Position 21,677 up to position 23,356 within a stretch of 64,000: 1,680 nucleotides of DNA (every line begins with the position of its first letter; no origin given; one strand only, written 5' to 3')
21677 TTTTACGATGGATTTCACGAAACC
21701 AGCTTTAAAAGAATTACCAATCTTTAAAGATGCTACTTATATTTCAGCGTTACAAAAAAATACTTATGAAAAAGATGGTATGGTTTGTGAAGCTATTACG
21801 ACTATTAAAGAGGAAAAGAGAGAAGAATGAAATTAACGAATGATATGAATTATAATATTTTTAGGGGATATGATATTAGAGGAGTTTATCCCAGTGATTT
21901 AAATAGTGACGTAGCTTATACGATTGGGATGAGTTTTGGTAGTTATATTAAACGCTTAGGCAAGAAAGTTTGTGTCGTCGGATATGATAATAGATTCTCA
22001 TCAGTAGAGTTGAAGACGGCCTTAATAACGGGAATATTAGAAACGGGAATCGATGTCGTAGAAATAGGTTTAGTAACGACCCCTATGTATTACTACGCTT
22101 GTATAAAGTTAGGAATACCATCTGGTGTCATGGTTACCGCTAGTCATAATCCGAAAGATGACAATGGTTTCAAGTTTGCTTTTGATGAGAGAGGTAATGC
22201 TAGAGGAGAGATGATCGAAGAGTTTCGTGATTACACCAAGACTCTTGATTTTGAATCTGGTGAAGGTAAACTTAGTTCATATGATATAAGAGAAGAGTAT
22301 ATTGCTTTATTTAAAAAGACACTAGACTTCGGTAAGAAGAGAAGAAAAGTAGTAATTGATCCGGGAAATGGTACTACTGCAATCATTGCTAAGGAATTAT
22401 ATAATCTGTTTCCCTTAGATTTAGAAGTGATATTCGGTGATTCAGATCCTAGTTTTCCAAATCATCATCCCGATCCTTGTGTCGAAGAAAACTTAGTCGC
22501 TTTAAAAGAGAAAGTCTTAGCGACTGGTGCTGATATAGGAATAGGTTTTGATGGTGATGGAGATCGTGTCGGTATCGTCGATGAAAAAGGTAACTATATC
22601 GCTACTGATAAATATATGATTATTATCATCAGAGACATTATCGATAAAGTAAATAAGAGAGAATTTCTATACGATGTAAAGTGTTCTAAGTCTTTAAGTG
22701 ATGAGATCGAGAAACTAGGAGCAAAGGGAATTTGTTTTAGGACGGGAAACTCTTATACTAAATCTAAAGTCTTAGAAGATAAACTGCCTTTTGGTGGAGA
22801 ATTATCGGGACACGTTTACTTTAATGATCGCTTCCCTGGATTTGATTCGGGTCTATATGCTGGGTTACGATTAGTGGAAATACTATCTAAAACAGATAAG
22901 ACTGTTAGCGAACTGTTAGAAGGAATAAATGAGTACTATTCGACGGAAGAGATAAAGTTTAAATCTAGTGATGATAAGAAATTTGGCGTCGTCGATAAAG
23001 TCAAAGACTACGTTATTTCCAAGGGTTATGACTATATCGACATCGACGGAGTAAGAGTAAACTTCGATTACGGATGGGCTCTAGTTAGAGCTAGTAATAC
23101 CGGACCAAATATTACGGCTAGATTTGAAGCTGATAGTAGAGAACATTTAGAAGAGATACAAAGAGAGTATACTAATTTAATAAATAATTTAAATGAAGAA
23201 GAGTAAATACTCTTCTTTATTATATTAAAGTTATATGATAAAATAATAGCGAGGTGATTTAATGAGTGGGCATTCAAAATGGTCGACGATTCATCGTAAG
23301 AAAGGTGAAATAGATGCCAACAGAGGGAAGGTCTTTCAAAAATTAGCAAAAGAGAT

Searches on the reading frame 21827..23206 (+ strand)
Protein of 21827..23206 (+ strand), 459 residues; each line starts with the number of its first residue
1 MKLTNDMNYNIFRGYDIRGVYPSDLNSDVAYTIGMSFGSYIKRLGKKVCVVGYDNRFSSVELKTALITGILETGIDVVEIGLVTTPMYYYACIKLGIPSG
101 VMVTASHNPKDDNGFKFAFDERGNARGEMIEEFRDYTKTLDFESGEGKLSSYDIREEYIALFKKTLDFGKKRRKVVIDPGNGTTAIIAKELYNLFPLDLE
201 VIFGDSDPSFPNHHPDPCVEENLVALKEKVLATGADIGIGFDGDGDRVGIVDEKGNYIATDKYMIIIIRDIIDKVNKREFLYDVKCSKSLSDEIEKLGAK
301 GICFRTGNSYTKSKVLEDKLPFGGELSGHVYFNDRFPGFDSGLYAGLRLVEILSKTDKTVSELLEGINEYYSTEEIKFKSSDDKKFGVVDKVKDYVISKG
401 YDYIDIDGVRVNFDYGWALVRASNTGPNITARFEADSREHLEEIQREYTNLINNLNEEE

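Call 72: search_protein_families(library=pfam, proteins=[window:21827-23206:+], max_evalue=0.00001)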
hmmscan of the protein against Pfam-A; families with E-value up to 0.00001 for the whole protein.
window:21827-23206:+ (459 aa): 4 families
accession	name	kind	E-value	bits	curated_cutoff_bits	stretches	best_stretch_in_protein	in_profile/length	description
PF02878.22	PGM_PMM_I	-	1.5e-34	119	22.5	1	11-142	3-136/138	Phosphoglucomutase/phosphomannomutase, alpha/beta/alpha domain I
PF02879.22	PGM_PMM_II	-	1.6e-21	77.2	29.3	1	156-255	1-103/103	Phosphoglucomutase/phosphomannomutase, alpha/beta/alpha domain II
PF02880.22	PGM_PMM_III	-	2.6e-19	69.9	20.7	1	261-369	3-114/115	Phosphoglucomutase/phosphomannomutase, alpha/beta/alpha domain III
PF00408.26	PGM_PMM_IV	-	1.5e-09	38.2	23.1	1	375-447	1-64/68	Phosphoglucomutase/phosphomannomutase, C-terminal domain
